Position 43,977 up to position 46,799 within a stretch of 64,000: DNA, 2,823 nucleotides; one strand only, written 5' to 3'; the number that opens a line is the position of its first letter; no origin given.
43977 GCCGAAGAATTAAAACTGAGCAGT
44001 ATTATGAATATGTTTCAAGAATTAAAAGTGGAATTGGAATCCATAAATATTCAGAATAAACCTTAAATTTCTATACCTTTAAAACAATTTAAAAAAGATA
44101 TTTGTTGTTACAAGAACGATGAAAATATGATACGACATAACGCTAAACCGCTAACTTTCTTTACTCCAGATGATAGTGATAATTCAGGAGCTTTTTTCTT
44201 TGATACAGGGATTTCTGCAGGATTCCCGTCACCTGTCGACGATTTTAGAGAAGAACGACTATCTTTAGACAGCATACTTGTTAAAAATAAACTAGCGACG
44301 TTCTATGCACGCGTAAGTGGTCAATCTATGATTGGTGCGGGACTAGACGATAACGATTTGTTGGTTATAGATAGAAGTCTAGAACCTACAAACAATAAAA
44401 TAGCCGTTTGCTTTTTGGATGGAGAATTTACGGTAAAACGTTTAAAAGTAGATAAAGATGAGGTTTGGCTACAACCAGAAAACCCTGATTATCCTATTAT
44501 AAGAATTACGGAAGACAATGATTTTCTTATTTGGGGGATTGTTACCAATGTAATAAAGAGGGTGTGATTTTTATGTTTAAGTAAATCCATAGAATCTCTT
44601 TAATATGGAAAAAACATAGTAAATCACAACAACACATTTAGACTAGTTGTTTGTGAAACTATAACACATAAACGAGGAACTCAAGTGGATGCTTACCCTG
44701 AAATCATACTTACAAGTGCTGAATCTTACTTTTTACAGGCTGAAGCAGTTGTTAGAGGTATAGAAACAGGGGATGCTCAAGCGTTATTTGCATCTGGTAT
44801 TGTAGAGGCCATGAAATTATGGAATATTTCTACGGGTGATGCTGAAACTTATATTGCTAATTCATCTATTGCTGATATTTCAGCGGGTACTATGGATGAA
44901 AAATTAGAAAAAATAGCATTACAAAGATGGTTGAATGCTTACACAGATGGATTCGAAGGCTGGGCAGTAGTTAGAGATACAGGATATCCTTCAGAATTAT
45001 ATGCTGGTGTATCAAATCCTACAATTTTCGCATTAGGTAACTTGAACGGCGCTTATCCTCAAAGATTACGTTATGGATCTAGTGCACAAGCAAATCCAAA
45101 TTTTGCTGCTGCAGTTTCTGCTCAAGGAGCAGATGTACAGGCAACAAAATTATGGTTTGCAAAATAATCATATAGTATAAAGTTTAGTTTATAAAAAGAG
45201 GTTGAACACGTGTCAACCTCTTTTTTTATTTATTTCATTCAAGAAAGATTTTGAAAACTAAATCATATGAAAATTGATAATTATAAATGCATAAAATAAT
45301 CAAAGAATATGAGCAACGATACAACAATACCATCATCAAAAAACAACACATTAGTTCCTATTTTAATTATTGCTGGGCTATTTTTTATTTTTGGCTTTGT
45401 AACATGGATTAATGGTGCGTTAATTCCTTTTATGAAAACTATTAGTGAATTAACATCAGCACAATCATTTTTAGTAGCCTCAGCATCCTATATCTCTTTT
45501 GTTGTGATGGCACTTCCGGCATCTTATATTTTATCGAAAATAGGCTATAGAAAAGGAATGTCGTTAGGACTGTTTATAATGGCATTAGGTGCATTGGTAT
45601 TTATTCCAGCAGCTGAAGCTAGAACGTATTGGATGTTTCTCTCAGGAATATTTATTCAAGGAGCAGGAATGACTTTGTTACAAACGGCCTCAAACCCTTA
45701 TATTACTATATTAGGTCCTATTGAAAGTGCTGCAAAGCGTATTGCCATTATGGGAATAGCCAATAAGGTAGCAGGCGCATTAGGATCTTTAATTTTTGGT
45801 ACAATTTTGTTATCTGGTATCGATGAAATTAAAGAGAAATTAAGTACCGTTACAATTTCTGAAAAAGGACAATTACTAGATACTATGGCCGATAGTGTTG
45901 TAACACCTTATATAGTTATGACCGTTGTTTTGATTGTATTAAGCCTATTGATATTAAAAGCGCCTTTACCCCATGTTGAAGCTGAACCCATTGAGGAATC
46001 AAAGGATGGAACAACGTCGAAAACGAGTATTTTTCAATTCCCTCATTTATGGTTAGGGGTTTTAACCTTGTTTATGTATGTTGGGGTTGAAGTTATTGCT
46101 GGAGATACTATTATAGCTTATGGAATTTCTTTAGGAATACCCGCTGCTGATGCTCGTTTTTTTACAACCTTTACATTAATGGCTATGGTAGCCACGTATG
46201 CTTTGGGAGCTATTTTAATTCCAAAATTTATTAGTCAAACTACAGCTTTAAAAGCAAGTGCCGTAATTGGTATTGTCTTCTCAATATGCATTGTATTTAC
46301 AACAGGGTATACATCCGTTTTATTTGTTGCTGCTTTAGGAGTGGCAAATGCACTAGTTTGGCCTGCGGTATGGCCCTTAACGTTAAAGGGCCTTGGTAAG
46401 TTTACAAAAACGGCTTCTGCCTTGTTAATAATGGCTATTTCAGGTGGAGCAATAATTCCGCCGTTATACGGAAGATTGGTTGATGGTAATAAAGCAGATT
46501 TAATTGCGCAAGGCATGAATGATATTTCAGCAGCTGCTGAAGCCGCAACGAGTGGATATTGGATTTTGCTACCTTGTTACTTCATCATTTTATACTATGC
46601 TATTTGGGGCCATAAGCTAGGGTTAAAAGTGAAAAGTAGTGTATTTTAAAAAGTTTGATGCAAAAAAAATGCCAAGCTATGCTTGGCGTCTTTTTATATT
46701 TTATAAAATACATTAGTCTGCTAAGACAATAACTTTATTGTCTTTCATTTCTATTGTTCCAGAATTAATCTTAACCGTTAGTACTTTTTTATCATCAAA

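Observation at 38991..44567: Compact SOS-type mutagenesis island with an unusual architecture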

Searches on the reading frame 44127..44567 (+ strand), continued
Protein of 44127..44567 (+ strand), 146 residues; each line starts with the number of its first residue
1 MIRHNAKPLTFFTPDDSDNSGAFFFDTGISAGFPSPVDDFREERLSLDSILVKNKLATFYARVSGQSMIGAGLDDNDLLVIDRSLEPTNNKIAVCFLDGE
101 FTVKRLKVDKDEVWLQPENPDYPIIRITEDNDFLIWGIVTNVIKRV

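Call 52: find_related_loci(query=L083:5748-7004:+, collection=metagenome_contigs, flank=7000)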
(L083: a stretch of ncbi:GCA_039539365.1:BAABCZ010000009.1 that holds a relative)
Query L083:5748-7004:+ (418 aa) in metagenome_contigs; peptide patterns used: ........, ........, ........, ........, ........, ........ (x = any residue, [..] = any of these).
118 stretches matched a pattern; 27 encode a relative of the query (tblastn E <= 1e-3); 27 distinct loci.
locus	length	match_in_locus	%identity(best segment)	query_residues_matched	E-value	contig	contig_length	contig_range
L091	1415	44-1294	82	1-417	0e+0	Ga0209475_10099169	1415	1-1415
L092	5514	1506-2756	81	1-417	0e+0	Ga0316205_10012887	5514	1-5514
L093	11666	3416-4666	82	1-417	0e+0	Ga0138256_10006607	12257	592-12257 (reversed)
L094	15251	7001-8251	81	1-417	0e+0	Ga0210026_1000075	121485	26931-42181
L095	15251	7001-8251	82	1-417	0e+0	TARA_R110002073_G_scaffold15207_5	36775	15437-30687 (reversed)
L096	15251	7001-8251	79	1-417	0e+0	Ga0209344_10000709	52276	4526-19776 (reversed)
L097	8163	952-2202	80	1-417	0e+0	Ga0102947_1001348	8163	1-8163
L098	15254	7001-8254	78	1-417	0e+0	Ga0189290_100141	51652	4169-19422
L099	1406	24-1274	77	1-417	0e+0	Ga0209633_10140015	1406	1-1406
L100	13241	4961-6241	74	1-417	0e+0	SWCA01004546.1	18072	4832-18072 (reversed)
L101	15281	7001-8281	74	1-417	0e+0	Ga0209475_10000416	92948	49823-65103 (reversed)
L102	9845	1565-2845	74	1-417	0e+0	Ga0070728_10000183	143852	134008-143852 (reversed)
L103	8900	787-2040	76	1-417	0e+0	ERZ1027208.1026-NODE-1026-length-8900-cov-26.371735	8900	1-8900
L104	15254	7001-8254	74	1-417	0e+0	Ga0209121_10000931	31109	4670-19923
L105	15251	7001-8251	67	1-417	0e+0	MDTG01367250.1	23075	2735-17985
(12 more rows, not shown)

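Call 57: find_homologous_proteins(query=L083:5748-7004:+, max_evalue=1e-30)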
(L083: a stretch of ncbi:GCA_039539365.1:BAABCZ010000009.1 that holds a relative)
Query L083:5748-7004:+ (418 aa): 8000 proteins with E <= 1e-30 among 8000 candidates; the best 120 are listed.
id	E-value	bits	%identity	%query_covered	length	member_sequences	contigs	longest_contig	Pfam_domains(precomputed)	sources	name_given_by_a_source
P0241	1.5e-283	958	100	100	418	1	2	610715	PF11799.14,PF00817.26,PF13438.12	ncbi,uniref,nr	ncbi:Y-family DNA polymerase [Flavivirga amylovorans]|uniref:Y-family DNA polymerase n=1 Tax=Flavivi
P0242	3.0e-265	897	93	100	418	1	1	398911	PF11799.14,PF00817.26,PF13438.12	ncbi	-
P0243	1.6e-264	895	93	100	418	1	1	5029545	PF11799.14,PF00817.26,PF13438.12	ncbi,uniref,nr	ncbi:Y-family DNA polymerase [Flavivirga spongiicola]|uniref:Y-family DNA polymerase n=1 Tax=Flavivi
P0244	3.2e-263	891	92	100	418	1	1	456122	PF11799.14,PF00817.26,PF13438.12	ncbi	-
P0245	5.5e-262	887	92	100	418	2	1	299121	PF11799.14,PF00817.26,PF13438.12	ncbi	-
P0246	1.8e-261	885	91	100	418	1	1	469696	PF11799.14,PF00817.26,PF13438.12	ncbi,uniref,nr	ncbi:Y-family DNA polymerase [Flavivirga algicola]|uniref:Y-family DNA polymerase n=1 Tax=Flavivirga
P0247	1.5e-259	879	91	100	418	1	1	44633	PF11799.14,PF00817.26,PF13438.12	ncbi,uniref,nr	ncbi:Y-family DNA polymerase [Flavivirga aquimarina]|uniref:Y-family DNA polymerase n=1 Tax=Flavivir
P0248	1.2e-257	872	90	100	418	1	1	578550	PF11799.14,PF00817.26,PF13438.12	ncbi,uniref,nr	ncbi:Y-family DNA polymerase [Flavivirga sp. 57AJ16]|uniref:Y-family DNA polymerase n=1 Tax=Flavivir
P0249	1.8e-256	868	90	100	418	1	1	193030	PF11799.14,PF00817.26,PF13438.12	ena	-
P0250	5.1e-256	867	90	100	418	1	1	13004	PF11799.14,PF00817.26,PF13438.12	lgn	-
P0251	1.4e-250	849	88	100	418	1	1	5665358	PF11799.14,PF00817.26,PF13438.12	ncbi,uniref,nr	ncbi:Y-family DNA polymerase [Flavivirga eckloniae]|uniref:SOS mutagenesis and repair protein UmuC n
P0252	2.9e-250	848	88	100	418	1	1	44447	PF11799.14,PF00817.26,PF13438.12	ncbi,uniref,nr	ncbi:Y-family DNA polymerase [Flavivirga rizhaonensis]|uniref:Y-family DNA polymerase n=1 Tax=Flaviv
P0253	1.1e-248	843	88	100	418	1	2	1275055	PF11799.14,PF00817.26,PF13438.12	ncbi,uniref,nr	ncbi:Y-family DNA polymerase [Flavivirga jejuensis]|uniref:Y-family DNA polymerase n=1 Tax=Flavivirg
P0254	1.3e-242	823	85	100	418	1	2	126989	PF11799.14,PF00817.26,PF13438.12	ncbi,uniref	ncbi:Y-family DNA polymerase [Algibacter agarivorans]|uniref:Y-family DNA polymerase n=1 Tax=Algibac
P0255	1.2e-241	820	85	100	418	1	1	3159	PF11799.14,PF00817.26,PF13438.12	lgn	-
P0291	1.5e-235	800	83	100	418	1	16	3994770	PF11799.14,PF00817.26,PF13438.12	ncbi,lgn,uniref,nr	ncbi:SOS mutagenesis and repair protein UmuC [Pseudalgibacter alginicilyticus]|uniref:SOS mutagenesi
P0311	3.2e-234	795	82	100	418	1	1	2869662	PF11799.14,PF00817.26,PF13438.12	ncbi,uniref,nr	ncbi:Y-family DNA polymerase [Tamlana sp. 2201CG12-4]|uniref:Y-family DNA polymerase n=1 Tax=Tamlana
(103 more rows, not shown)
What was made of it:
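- This is weak evidence, because the list is truncated (call 57).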

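Call 58: find_encoding_contigs(protein=P0291, flank=6000, max_places=2)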
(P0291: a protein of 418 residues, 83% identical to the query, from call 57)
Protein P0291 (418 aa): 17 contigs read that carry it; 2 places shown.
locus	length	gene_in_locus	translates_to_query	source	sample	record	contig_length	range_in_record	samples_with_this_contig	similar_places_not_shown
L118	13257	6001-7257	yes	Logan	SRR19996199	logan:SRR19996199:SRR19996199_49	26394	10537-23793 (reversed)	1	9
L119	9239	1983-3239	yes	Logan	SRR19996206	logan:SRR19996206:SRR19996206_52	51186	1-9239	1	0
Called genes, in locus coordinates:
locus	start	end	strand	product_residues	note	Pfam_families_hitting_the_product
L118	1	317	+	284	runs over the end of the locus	PF01738:DLH (faint), PF20434:BD-FAE, PF07859:Abhydrolase_3, PF00326:Peptidase_S9 (faint)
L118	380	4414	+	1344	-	PF07494:Reg_prop (faint), PF08450:SGL (faint), PF23748:Beta-prop_LRRK2 (faint), PF07495:Y_Y_Y, PF00512:HisKA, PF02518:HATPase_c, PF00072:Response_reg, PF12833:HTH_18, +1 more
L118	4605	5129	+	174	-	PF11188:DUF2975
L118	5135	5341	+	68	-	PF01381:HTH_3 (weak), PF13443:HTH_26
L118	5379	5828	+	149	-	PF11355:DUF3157 (weak)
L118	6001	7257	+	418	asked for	PF00817:IMS, PF11799:IMS_C, PF13438:DUF4113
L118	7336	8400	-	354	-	PF19580:Exo_endo_phos_3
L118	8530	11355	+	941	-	PF13620:CarboxypepD_reg, PF13715:CarbopepD_reg_2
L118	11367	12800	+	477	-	PF18942:DUF5689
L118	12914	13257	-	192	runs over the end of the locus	PF01467:CTP_transf_like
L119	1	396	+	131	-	?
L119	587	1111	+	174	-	PF11188:DUF2975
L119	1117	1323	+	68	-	PF01381:HTH_3 (weak), PF13443:HTH_26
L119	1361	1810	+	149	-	PF11355:DUF3157 (weak)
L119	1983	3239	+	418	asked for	PF00817:IMS, PF11799:IMS_C, PF13438:DUF4113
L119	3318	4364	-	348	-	PF19580:Exo_endo_phos_3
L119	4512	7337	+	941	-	PF13620:CarboxypepD_reg, PF13715:CarbopepD_reg_2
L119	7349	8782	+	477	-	PF18942:DUF5689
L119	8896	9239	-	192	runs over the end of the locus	PF01467:CTP_transf_like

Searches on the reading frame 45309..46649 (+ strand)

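Call 44: search_protein_families(library=pfam, proteins=[window:45309-46649:+], max_evalue=1)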
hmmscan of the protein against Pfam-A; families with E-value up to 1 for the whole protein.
window:45309-46649:+ (446 aa): 4 families
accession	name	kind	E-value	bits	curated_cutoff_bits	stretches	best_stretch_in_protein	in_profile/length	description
PF07690.21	MFS_1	-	3.4e-22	79.3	33.4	1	23-383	3-345/347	Major Facilitator Superfamily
PF00083.30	Sugar_tr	-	0.0047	16.3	22.3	1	23-161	9-152/452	Sugar (and other) transporter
PF20644.2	Rrn7_cyclin_N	-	0.13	12.8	24.1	0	27-48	103-124/126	Rrn7/TAF1B, N-terminal cyclin domain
PF03137.26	OATP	-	0.77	8.4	25.8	1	30-99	15-84/545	Organic Anion Transporter Polypeptide (OATP) family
